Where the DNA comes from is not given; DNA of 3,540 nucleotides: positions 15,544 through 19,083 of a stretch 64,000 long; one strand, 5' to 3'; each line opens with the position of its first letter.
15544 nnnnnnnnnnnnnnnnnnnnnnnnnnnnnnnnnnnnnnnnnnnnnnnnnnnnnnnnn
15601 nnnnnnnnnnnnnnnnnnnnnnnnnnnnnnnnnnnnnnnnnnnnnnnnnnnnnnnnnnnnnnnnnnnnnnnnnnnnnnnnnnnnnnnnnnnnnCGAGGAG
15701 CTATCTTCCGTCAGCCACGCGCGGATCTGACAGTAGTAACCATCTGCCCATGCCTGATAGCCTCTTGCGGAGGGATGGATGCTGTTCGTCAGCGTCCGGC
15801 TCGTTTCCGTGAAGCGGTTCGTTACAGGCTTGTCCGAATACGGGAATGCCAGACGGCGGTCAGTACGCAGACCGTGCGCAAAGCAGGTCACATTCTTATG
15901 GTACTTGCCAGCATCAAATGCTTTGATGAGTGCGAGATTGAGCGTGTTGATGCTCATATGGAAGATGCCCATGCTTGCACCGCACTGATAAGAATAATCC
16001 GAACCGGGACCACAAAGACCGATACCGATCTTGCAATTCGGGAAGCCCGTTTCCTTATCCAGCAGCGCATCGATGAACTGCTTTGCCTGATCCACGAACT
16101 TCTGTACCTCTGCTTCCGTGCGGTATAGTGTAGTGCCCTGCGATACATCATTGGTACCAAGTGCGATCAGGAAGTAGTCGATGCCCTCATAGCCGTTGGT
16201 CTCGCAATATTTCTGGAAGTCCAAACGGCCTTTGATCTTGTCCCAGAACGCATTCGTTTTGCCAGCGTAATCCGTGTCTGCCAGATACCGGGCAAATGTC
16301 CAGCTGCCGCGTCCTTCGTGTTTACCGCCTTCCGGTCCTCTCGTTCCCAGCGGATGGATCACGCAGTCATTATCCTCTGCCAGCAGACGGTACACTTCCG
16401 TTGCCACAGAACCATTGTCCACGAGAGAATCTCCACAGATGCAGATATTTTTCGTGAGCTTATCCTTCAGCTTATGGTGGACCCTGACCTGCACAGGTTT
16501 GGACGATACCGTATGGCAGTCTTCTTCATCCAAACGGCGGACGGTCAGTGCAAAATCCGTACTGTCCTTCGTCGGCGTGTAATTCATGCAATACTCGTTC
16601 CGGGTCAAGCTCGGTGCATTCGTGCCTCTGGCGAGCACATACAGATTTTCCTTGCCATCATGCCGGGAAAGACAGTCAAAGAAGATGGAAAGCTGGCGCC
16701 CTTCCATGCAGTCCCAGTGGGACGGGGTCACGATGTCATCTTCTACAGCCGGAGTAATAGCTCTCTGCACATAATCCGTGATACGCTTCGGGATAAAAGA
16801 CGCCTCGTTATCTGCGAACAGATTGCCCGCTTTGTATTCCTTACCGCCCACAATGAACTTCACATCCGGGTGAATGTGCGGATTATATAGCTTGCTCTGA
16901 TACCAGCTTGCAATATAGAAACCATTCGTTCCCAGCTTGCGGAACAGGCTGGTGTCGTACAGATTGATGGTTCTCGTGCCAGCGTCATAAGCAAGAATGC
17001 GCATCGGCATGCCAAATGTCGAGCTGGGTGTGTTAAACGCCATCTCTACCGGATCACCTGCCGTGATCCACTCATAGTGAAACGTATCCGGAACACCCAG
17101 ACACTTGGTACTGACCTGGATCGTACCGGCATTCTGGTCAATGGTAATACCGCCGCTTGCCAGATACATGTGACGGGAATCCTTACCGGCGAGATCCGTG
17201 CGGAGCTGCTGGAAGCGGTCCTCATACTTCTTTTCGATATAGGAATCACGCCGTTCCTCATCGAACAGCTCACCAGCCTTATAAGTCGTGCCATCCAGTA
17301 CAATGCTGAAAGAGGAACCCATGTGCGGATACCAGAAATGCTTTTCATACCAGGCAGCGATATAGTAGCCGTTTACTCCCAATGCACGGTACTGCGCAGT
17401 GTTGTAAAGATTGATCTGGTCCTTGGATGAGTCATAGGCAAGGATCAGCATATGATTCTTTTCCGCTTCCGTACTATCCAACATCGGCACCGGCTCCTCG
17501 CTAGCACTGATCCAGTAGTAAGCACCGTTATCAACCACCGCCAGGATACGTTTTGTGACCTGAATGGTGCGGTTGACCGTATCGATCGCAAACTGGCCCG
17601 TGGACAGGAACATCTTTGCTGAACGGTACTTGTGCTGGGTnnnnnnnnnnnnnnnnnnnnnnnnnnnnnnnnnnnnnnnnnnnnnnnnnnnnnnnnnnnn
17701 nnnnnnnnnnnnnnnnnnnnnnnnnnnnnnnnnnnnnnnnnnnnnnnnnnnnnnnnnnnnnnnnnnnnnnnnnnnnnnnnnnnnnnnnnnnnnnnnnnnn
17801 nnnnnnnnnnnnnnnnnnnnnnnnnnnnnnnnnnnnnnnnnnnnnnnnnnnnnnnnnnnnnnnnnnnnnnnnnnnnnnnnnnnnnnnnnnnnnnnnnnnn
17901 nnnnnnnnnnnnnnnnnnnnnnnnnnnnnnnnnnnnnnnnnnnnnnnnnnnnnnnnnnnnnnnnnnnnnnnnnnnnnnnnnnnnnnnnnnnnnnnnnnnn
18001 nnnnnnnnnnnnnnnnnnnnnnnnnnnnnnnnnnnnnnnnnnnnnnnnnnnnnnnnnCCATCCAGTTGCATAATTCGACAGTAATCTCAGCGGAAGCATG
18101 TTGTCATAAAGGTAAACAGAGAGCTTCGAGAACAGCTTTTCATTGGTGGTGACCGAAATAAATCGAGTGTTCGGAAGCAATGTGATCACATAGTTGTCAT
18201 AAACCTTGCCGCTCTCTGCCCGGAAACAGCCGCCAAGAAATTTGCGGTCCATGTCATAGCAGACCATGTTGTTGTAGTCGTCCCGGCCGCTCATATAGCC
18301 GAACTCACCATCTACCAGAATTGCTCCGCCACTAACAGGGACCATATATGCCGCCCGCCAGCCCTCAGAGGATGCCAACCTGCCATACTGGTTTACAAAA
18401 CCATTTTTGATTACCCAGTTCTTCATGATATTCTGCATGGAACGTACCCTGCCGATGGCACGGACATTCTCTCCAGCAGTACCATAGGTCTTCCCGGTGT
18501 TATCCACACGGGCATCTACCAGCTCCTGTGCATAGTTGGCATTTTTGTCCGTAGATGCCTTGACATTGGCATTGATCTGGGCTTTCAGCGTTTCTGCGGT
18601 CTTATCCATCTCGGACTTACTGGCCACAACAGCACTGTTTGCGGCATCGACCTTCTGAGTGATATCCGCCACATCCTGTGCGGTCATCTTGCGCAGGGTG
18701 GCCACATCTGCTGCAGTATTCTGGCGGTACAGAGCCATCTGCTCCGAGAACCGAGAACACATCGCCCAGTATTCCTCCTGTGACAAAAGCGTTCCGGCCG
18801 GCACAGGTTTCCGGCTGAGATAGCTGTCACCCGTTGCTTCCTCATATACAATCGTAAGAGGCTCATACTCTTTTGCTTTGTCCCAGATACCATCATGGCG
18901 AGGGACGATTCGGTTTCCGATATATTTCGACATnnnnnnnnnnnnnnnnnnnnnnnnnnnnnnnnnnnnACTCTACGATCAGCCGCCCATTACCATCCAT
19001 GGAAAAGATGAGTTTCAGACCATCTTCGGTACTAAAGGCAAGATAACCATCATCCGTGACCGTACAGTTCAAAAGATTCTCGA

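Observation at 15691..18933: Tail fibre with C-terminal SGNH esterase domain and a tandemly duplicated central domain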

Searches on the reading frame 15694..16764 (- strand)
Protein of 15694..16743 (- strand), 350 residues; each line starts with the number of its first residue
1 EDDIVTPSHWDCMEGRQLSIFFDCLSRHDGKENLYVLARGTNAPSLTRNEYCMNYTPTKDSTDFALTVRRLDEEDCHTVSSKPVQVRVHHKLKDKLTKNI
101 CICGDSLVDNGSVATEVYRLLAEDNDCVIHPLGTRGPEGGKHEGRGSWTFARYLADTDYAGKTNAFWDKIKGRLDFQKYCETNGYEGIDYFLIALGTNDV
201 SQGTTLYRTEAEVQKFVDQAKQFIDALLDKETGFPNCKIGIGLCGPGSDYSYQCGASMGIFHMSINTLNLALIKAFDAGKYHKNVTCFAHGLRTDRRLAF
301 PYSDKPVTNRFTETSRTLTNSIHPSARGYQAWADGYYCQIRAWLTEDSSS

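Call 50: search_protein_families(library=pfam, proteins=[window:15694-16743:-], max_evalue=10)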
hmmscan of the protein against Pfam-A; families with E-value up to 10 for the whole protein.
window:15694-16743:- (350 aa): 2 families
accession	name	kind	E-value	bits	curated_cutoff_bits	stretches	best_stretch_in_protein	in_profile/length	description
PF00657.28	Lipase_GDSL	-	5e-09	37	23.6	1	104-334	5-206/208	GDSL-like Lipase/Acylhydrolase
PF13472.12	Lipase_GDSL_2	-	3.2e-06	28.2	32.9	1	167-331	48-178/178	GDSL-like Lipase/Acylhydrolase family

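Call 51: search_protein_families(library=ncbifam, proteins=[window:15694-16743:-], max_evalue=1)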
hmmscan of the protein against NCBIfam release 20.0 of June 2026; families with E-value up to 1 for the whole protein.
window:15694-16743:- (350 aa): 1 family
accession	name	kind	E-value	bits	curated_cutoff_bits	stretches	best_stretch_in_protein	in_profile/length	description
NF005155.0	PRK06635.1-4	equivalog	0.17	10.8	346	1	58-125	300-368/407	aspartate kinase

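Call 74: find_homologous_proteins(query=A4, max_evalue=0.001)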
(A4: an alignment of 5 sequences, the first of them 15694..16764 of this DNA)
Query A4 (5 sequences) (357 aa, profile of the alignment): 29 proteins with E <= 0.001 among 8000 candidates.
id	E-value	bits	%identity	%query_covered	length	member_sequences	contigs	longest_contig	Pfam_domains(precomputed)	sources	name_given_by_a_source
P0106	1.5e-179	615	98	99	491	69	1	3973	PF00657.29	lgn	-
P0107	1.8e-179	615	98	99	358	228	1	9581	PF13472.13,PF00657.29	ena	-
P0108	1.6e-178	611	98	99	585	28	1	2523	PF00657.29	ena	-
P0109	3.7e-178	610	92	99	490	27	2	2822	PF13472.13,PF00657.29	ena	-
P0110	8.2e-169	579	56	97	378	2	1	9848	PF13472.13,PF00657.29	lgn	-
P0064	5.2e-165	567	77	97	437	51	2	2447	PF13472.13,PF00657.29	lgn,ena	-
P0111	1.7e-158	546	74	97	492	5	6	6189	PF00657.29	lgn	-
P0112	8.0e-152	524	98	83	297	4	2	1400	PF13472.13,PF00657.29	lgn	-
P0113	5.9e-139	481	52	97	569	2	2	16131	PF00657.29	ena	-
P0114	6.3e-136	471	52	97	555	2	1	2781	PF00657.29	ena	-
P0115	2.1e-125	437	68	71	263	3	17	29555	PF13472.13,PF00657.29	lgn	-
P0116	1.1e-122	428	96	68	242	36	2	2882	PF13472.13,PF00657.29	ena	-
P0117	6.2e-122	425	61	95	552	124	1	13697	-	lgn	-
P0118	4.7e-121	422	98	68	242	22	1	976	PF13472.13,PF00657.29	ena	-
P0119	1.1e-116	408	79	70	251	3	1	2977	PF13472.13,PF00657.29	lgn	-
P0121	8.3e-115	402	98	64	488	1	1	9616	PF00657.29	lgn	-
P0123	2.1e-103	364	99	58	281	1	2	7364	PF13472.13,PF00657.29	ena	-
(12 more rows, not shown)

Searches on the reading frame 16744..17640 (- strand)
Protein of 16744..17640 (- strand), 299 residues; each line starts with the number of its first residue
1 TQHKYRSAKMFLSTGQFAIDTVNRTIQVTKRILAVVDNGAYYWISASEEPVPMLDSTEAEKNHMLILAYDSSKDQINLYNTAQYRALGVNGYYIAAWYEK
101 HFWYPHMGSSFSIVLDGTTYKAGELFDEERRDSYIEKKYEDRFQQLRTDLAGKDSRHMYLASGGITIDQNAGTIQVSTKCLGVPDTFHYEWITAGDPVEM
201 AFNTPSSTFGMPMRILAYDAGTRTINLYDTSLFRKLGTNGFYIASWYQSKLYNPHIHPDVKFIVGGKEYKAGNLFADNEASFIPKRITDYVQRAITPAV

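Call 39: predict_structure(alignment_id=A3)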
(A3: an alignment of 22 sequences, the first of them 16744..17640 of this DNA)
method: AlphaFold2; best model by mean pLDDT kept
length: 299 residues; sequences in the alignment: 22
mean_pLDDT: 82.9   pTM: 0.47
mean pLDDT of the five models: 82.9, 82.8, 82.6, 82.5, 81.2
residues with pLDDT >= 90: 143; 70-90: 97; 50-70: 37; < 50: 22
segments of 3 or more residues with pLDDT < 50: 1-6, 132-136, 152-154, 279-282, 297-299
pLDDT, mean of each block of 10 residues (from residue 1): 57 94 95 86 93 92 93 94 91 93 89 96 80 48 60 67 92 94 77 94 83 90 91 85 89 87 92 74 55 51
secondary structure, 60 per line:
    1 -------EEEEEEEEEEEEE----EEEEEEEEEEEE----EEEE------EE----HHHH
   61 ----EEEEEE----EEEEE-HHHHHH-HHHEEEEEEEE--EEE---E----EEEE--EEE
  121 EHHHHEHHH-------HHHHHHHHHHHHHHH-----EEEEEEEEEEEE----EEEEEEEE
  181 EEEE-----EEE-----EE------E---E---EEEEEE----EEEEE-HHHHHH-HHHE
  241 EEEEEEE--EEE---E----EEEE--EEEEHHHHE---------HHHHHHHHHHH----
elements in order: E8-20 E25-36 E41-44 H57-60 E65-70 E75-79 H81-86 E91-98 E101-103 E112-115 E118-121 H122-125 H137-151 E157-168 E173-184 E190-192 E214-219 E224-228 H230-235 E240-247 E250-252 E261-264 E267-270 H271-274 H285-295

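Call 53: fold_search(model_id=the predicted structure, library=pdb)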
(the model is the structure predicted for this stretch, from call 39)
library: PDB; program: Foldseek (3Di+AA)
matches with E <= 10: 442; with E <= 0.001: 0
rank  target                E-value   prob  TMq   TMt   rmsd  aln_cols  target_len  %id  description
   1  9n78_LH               9.6e-02  0.04  0.09  0.04  23.1       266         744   12  SSU processome maturation and disassembly, State L (released 2025-11-05)
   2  9mzw_B                1.4e-01  0.04  0.10  0.08  21.7       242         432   10  PP2A-B55 holoenzyme (released 2025-09-10)
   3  5eo8                  1.7e-01  0.01  0.08  0.08  25.1       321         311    9  Crystal structure of AOL(868) (released 2016-06-29)
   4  8wkl_H                1.9e-01  0.04  0.10  0.10  23.3       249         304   14  Rauvolfia serpentina strictosidine synthase (RsSTR) in complex with a non-reactive tryptamine substitute crystallized  (released 2024-02-28)
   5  8fgw_B                1.9e-01  0.02  0.08  0.04  24.2       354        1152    6  Human IFT-A complex structures provide molecular insights into ciliary transport (released 2023-02-22)
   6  2fp9_A                2.0e-01  0.03  0.09  0.09  24.3       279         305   11  Crystal structure of Native Strictosidine Synthase (released 2006-05-23)
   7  9k25_B                2.2e-01  0.03  0.08  0.08  23.3       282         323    7  Cryo-EM structure of apo-P2Y purinoceptor 2-miniGq-Nb35 complex (released 2025-06-11)
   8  8fh3_B                2.5e-01  0.03  0.09  0.04  23.4       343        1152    6  Human IFT-A complex structures provide molecular insights into ciliary transport (released 2023-02-22)
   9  9fmd_T                2.5e-01  0.02  0.10  0.08  25.5       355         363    8  Integrative model of the human post-catalytic spliceosome (P-complex) (released 2024-07-10)
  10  1ofz_A                2.6e-01  0.02  0.08  0.08  24.9       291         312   10  Crystal structure of fungal lectin : six-bladed beta-propeller fold and novel fucose recognition mode for aleuria aura (released 2003-07-24)
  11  9g2f_A                2.8e-01  0.03  0.08  0.02  23.8       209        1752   10  Mouse Teneurin2 dimer variant A1B1 (released 2026-01-21)
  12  3c7n_B                2.9e-01  0.04  0.09  0.06  23.0       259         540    8  Structure of the Hsp110:Hsc70 Nucleotide Exchange Complex (released 2008-05-27)
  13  5juy_A                2.9e-01  0.03  0.09  0.04  22.4       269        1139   11  Active human apoptosome with procaspase-9 (released 2016-10-19)
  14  5juy_B                2.9e-01  0.03  0.09  0.04  22.4       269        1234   11  Active human apoptosome with procaspase-9 (released 2016-10-19)
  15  5mxc                  2.9e-01  0.02  0.08  0.08  24.2       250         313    9  Aleuria aurantia lectin (AAL) N224Q mutant in complex with alpha-methyl-L-fucoside (released 2017-12-20)
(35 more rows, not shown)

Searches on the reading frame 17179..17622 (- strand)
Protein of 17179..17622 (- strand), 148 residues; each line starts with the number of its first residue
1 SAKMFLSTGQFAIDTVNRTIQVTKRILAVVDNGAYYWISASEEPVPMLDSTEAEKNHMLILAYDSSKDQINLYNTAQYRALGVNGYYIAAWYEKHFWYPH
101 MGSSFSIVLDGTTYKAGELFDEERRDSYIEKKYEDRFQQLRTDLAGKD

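Call 35: search_protein_representatives(alignment_id=A2)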
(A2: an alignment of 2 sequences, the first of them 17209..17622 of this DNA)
Query: 2 sequences, 140 profile positions. Proteins with E-value up to 0.001 (for the whole library): 27; up to 1e-10: 18; up to 1e-30: 12. The best 27 are listed.
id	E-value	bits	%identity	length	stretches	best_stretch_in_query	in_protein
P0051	2.1e-138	472.0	-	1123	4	3-139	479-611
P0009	8.8e-129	440.8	-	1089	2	1-140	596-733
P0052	2.6e-68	244.8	-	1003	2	5-135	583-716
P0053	1.4e-66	239.2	-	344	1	1-140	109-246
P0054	7.3e-66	236.9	-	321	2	3-139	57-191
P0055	1.9e-60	219.4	-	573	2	1-138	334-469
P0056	1.1e-53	197.5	-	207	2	16-136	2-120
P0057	1.3e-47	177.7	-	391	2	3-104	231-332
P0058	3.6e-40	153.6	-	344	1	47-140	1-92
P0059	9.5e-40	152.2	-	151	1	21-120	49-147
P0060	5.4e-39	149.8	-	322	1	60-140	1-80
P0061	1.0e-35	139.2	-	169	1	59-138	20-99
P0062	8.1e-28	113.6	-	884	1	3-139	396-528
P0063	9.6e-22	93.9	-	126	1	47-123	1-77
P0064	7.7e-21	91.0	-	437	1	60-139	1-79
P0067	2.8e-13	66.5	-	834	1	3-139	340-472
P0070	3.3e-07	46.8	-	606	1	3-120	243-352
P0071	1.1e-06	45.1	-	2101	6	55-97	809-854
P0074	1.3e-05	41.7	-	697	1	5-131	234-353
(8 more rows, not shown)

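Call 36: search_protein_families(library=pfam, proteins=[P0051, P0052, P0055, P0062, P0067, P0070, P0071, P0074], max_evalue=0.001)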
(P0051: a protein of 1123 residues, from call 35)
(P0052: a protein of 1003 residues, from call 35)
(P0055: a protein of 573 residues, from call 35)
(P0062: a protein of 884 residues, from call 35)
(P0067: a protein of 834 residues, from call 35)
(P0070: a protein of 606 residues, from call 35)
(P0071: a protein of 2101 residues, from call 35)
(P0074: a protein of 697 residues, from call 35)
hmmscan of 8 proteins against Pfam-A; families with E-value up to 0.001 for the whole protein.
P0051 (1123 aa): 4 families
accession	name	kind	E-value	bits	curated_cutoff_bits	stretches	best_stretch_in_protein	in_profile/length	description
PF00657.28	Lipase_GDSL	-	2.7e-08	34.6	23.6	1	872-1103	5-206/208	GDSL-like Lipase/Acylhydrolase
PF23843.2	DUF7210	-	1.4e-05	24.9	27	0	582-597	9-24/38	Domain of unknown function (DUF7210)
PF13472.12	Lipase_GDSL_2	-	2.8e-05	25.1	32.9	1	907-1100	11-178/178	GDSL-like Lipase/Acylhydrolase family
PF12945.12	PilZNR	-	0.00015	22.2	23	0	193-230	6-40/85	Flagellar protein YcgR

P0052 (1003 aa): 2 families
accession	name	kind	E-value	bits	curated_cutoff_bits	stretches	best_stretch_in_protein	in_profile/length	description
PF13472.12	Lipase_GDSL_2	-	2.6e-11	44.8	32.9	1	765-963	1-178/178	GDSL-like Lipase/Acylhydrolase family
PF00657.28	Lipase_GDSL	-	9.1e-11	42.7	23.6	1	764-967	2-207/208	GDSL-like Lipase/Acylhydrolase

P0055 (573 aa): 0 families

P0062 (884 aa): 2 families
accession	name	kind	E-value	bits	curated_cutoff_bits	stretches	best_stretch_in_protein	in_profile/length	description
PF13472.12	Lipase_GDSL_2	-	0.00017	22.6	32.9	1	695-865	41-176/178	GDSL-like Lipase/Acylhydrolase family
PF00657.28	Lipase_GDSL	-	0.00023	21.8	23.6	1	640-870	5-206/208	GDSL-like Lipase/Acylhydrolase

P0067 (834 aa): 0 families

P0070 (606 aa): 2 families
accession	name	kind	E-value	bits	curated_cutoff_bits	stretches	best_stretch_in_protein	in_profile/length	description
PF13472.12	Lipase_GDSL_2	-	3.2e-22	80.3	32.9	1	391-586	2-178/178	GDSL-like Lipase/Acylhydrolase family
PF00657.28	Lipase_GDSL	-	1.7e-12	48.3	23.6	1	390-587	3-204/208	GDSL-like Lipase/Acylhydrolase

P0071 (2101 aa): 7 families
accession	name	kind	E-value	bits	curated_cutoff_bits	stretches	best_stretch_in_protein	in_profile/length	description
PF00497.25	SBP_bac_3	-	1.7e-91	303.3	26.4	6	733-937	1-119/132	Bacterial extracellular solute-binding proteins, family 3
PF01839.29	FG-GAP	-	3.4e-38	129.4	22.1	6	86-110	1-24/37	FG-GAP repeat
PF13517.12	FG-GAP_3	-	2.2e-15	57.4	26.9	4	367-445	1-60/61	FG-GAP-like repeat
PF17210.9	SdrD_B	-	2.5e-11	44.2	29.7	1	462-522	2-62/112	SdrD B-like domain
PF14312.12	FG-GAP_2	-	1.2e-06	29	23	0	149-190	14-48/49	FG-GAP repeat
PF00511.22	PPV_E2_C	-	9e-06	26.2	25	0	779-809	35-65/80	E2 (early) protein, C terminal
PF21977.1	DUF6926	-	0.00011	22.8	27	0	744-770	9-35/73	Domain of unknown function (DUF6926)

P0074 (697 aa): 1 family
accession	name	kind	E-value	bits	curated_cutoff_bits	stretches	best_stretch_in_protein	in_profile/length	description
PF13472.12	Lipase_GDSL_2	-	1.4e-05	26.1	32.9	1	506-677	36-175/178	GDSL-like Lipase/Acylhydrolase family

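Call 50: search_protein_families(library=pfam, proteins=[window:17179-17622:-], max_evalue=10)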
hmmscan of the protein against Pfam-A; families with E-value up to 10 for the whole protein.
window:17179-17622:- (148 aa): 0 families

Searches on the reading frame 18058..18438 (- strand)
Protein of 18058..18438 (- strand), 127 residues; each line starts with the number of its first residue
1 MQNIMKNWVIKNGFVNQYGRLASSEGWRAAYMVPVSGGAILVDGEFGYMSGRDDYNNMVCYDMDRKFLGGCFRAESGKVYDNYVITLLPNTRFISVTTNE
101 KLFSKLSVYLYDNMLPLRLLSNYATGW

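Call 50: search_protein_families(library=pfam, proteins=[window:18058-18438:-], max_evalue=10)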
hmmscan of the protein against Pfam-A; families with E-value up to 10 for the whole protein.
window:18058-18438:- (127 aa): 0 families

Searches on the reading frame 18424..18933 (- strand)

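Call 50: search_protein_families(library=pfam, proteins=[window:18424-18933:-], max_evalue=10)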
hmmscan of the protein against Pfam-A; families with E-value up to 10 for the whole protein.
window:18424-18933:- (170 aa): 3 families
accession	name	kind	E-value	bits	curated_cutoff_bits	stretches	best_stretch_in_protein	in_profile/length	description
PF06248.19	Zw10_N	-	0.015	16.3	26.3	1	87-139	22-74/93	Centromere/kinetochore Zw10 N-terminal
PF01442.23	Apolipoprotein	-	0.051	13.7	90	1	62-138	64-148/190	Apolipoprotein A1/A4/E domain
PF09361.15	Phasin_2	-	0.27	11.9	24.9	2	112-169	3-59/100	Phasin protein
